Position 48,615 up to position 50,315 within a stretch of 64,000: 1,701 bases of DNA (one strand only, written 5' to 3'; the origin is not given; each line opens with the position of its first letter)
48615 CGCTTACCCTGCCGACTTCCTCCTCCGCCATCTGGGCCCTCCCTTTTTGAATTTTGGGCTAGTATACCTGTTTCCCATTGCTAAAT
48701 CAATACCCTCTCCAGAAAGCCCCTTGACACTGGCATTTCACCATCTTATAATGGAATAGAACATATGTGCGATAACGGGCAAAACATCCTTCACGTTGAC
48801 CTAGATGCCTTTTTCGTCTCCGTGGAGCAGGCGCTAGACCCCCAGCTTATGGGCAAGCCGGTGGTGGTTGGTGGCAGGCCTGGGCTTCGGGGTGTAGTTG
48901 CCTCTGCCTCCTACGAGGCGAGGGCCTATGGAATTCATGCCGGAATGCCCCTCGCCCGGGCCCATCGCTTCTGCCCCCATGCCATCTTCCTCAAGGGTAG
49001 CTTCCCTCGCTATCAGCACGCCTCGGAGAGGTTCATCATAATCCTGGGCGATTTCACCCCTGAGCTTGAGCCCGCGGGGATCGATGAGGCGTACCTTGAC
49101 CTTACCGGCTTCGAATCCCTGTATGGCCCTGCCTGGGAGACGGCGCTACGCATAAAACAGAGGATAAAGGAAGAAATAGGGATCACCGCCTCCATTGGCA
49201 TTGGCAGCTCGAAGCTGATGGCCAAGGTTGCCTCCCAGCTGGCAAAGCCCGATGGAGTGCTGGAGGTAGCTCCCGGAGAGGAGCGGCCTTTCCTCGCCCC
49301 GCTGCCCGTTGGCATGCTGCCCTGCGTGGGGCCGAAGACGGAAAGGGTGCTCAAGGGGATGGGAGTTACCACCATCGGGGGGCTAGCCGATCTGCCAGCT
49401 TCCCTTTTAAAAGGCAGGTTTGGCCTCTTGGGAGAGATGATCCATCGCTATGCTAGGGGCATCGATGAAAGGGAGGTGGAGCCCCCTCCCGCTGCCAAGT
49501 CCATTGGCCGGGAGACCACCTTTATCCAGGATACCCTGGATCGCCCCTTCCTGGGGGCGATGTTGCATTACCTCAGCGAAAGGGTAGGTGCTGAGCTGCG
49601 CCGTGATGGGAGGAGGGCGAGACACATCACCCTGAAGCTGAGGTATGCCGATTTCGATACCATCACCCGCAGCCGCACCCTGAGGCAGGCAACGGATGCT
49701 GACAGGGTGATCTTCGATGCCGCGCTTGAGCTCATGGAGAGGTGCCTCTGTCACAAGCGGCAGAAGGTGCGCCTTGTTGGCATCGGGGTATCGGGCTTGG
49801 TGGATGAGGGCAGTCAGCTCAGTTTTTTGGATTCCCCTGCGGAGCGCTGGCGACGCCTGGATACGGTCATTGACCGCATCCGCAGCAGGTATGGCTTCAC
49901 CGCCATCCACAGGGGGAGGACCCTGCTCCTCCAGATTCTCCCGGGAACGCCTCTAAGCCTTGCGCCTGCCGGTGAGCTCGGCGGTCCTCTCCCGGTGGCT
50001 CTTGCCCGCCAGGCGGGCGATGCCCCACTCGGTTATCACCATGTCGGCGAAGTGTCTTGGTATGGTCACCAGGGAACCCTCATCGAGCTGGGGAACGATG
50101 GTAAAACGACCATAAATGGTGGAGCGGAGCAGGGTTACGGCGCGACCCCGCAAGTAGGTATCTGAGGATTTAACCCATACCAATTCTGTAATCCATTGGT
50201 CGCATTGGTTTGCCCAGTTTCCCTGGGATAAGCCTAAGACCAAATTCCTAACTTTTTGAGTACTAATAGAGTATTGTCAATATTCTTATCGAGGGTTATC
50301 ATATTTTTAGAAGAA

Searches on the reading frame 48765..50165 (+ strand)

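Call 15: search_protein_families(library=pfam, proteins=[window:48765-50165:+])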
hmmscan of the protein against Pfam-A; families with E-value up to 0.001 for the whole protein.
window:48765-50165:+ (466 aa): 4 families
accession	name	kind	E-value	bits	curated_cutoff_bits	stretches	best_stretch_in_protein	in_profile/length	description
PF00817.25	IMS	-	5e-50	169.7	23.2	1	11-158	1-148/148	impB/mucB/samB family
PF11799.13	IMS_C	-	1.1e-28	100.3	20.7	1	245-353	2-108/109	impB/mucB/samB family C-terminal domain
PF21999.2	IMS_HHH_1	-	1.3e-07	32.3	27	1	185-234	3-53/53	DNA polymerase-iota, thumb domain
PF11798.14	IMS_HHH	-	0.00022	21.7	24.4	1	170-201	1-32/32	IMS family HHH motif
